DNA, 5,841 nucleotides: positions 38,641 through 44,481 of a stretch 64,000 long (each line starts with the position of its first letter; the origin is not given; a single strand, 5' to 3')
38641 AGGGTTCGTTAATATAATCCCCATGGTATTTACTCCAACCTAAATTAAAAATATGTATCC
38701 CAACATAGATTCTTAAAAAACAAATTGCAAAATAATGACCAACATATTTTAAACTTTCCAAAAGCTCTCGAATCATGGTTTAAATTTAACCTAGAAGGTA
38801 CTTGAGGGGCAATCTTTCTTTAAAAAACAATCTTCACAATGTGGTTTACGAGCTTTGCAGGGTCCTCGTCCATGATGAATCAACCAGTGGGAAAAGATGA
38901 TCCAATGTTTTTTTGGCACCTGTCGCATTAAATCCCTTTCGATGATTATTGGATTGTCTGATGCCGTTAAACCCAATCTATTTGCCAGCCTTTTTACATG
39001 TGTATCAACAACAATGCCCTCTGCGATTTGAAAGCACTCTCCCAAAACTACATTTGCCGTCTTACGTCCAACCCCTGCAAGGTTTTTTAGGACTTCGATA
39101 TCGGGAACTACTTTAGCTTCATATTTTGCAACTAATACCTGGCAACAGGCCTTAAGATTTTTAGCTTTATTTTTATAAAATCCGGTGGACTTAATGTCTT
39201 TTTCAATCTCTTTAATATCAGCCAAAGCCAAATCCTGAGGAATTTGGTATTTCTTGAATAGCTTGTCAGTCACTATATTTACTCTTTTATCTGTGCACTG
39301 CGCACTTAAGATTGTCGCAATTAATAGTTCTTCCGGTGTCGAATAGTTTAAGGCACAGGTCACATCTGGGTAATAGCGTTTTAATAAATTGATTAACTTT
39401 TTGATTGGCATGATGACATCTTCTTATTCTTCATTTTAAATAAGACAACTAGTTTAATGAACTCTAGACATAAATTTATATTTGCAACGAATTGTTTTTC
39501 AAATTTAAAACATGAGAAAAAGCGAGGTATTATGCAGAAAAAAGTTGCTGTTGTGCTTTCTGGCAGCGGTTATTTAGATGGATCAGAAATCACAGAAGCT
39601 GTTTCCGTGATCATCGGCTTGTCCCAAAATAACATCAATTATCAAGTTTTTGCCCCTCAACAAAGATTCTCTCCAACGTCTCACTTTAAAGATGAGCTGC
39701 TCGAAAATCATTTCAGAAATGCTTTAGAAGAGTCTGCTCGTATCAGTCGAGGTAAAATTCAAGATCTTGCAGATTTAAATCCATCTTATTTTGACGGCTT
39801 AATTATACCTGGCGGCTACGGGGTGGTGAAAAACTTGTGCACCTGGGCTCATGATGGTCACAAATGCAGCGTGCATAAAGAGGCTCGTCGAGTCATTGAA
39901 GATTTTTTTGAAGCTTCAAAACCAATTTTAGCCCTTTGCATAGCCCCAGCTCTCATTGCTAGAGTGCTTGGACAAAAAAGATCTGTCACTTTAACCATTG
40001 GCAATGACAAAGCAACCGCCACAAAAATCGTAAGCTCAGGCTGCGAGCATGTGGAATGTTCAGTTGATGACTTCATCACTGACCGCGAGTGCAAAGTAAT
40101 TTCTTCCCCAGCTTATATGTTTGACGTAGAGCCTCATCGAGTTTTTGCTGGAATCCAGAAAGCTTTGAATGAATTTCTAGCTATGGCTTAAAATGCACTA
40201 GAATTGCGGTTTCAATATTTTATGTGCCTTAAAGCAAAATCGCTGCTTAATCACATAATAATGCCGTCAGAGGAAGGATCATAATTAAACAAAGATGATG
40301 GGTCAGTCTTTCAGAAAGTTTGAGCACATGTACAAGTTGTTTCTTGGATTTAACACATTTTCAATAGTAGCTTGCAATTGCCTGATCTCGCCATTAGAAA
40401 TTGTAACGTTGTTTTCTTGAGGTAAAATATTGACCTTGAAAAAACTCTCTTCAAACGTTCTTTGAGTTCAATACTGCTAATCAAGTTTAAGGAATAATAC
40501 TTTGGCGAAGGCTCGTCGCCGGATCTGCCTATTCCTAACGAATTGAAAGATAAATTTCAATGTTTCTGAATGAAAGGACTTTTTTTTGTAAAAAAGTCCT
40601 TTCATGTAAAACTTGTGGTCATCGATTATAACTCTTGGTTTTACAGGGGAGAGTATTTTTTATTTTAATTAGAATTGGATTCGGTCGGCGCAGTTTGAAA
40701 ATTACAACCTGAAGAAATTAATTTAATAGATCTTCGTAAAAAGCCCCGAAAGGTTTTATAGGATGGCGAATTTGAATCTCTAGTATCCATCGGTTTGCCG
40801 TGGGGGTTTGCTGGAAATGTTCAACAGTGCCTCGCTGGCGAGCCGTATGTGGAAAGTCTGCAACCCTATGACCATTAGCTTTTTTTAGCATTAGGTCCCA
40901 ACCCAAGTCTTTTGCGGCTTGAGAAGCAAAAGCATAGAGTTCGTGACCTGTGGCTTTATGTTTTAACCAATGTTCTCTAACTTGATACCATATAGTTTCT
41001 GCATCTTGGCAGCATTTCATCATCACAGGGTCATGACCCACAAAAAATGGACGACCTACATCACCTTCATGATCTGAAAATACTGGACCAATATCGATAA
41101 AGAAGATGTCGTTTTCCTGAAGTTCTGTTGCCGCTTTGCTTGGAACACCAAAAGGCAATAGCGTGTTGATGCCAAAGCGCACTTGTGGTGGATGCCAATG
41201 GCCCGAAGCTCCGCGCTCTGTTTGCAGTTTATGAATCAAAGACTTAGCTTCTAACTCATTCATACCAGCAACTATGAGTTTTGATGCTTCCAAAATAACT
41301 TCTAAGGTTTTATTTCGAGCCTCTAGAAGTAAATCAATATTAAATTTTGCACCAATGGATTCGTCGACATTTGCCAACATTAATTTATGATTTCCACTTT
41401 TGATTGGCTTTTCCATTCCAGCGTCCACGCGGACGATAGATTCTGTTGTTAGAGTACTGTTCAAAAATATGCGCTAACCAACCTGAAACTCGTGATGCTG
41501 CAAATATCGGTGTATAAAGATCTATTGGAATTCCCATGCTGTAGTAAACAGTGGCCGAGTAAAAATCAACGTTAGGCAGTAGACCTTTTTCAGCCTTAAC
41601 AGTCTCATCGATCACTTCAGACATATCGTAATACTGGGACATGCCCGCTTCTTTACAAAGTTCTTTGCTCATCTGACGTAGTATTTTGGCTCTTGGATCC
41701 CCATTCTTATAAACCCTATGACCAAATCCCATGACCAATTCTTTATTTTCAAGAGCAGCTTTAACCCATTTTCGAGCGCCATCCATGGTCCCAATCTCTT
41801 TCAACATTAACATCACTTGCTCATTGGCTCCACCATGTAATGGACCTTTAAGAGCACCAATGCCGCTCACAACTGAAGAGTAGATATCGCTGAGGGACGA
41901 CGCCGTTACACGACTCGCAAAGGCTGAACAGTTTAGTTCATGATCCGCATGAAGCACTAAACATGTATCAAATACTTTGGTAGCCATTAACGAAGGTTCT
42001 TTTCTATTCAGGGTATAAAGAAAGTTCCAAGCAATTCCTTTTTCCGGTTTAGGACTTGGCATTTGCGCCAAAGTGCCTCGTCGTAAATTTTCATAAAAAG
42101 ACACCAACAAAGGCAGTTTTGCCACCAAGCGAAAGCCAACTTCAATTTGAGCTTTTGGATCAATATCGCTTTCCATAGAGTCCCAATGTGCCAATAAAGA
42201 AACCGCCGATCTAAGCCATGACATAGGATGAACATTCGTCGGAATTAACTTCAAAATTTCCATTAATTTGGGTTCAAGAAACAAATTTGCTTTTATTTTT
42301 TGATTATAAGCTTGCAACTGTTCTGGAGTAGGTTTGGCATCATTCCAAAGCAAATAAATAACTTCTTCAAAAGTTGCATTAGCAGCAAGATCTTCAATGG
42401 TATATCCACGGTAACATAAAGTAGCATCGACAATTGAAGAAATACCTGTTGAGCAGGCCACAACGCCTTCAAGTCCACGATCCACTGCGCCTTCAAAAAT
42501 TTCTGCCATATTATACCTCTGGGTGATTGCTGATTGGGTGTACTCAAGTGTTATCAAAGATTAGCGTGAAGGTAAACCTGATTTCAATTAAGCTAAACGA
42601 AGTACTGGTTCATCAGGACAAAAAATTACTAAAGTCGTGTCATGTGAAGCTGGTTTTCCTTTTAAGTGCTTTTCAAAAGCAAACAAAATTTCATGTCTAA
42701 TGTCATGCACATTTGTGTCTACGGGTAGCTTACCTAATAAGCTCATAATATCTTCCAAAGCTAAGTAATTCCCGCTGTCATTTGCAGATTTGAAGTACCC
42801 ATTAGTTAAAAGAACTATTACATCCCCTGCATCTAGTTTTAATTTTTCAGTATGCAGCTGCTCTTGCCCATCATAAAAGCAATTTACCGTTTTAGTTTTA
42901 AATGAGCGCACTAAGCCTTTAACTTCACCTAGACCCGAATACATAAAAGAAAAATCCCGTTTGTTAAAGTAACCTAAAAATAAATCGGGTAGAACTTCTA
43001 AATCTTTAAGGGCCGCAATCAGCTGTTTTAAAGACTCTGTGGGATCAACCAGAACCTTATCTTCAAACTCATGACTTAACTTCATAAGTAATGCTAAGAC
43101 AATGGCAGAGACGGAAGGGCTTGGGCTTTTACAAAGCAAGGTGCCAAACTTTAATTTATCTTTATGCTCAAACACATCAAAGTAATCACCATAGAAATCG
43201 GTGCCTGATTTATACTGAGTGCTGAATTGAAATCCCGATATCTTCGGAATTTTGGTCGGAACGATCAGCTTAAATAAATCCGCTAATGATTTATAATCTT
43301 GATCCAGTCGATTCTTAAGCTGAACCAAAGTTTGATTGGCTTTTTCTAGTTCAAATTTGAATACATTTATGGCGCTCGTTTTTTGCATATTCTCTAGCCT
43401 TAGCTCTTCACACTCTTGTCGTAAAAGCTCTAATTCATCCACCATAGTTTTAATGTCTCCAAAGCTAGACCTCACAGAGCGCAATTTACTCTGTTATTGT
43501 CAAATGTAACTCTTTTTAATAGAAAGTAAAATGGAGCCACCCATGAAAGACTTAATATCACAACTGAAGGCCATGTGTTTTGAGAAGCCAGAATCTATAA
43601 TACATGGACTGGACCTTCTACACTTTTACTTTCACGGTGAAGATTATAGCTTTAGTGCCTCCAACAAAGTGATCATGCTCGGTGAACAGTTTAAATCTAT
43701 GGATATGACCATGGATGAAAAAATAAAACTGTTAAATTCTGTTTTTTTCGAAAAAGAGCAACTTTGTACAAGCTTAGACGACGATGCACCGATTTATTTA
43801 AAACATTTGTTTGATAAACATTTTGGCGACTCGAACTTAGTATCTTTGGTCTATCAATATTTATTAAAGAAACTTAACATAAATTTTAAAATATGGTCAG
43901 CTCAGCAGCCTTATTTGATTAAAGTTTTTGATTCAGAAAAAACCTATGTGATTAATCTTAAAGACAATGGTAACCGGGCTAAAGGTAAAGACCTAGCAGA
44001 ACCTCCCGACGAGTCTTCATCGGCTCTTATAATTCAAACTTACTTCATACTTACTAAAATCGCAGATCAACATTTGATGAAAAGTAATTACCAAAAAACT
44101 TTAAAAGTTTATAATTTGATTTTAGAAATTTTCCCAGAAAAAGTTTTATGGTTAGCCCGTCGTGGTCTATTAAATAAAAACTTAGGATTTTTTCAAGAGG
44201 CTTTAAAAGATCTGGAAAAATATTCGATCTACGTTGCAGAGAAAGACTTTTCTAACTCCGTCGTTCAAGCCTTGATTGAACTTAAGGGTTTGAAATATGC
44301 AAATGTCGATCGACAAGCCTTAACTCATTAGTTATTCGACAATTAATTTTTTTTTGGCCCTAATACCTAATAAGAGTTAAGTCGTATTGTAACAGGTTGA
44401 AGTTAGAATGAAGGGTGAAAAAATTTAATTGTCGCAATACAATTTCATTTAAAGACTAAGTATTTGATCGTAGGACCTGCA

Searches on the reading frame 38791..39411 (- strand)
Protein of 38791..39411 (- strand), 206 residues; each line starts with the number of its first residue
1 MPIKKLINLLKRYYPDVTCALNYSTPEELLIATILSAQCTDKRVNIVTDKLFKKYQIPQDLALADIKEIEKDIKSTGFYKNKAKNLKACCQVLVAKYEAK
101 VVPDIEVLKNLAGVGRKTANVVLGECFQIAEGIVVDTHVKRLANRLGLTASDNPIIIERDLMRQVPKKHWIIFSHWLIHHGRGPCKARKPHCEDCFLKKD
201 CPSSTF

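Call 44: search_protein_families(library=pfam, proteins=[window:38791-39411:-], max_evalue=0.000001)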
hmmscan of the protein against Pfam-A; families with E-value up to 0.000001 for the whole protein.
window:38791-39411:- (206 aa): 1 family
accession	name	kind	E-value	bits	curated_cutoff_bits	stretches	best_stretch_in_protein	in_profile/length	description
PF00730.31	HhH-GPD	-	8.3e-26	90.9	26.2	1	31-166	1-107/108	HhH-GPD superfamily base excision DNA repair protein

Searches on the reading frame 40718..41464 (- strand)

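Call 44: search_protein_families(library=pfam, proteins=[window:40718-41464:-], max_evalue=0.000001)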
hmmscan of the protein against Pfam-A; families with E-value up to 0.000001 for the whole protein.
window:40718-41464:- (248 aa): 1 family
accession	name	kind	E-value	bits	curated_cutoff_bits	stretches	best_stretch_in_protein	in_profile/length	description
PF00557.29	Peptidase_M24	-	4e-17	63.1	23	1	46-202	3-159/208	Metallopeptidase family M24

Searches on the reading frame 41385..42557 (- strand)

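Call 44: search_protein_families(library=pfam, proteins=[window:41385-42557:-], max_evalue=0.000001)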
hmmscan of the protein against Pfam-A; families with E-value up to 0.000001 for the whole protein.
window:41385-42557:- (390 aa): 1 family
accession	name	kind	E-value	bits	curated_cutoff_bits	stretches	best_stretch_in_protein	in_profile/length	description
PF00285.26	Citrate_synt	-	3.8e-127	424.7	27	1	28-377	1-357/357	Citrate synthase, C-terminal domain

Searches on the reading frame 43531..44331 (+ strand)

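Call 45: search_protein_families(library=pfam, proteins=[window:43531-44331:+], max_evalue=0.000001)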
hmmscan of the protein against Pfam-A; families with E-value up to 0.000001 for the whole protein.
window:43531-44331:+ (266 aa): 1 family
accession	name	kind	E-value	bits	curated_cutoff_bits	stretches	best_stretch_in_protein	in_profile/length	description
PF13371.12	TPR_9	-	1.2e-08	35.3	35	1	181-232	5-56/73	Tetratricopeptide repeat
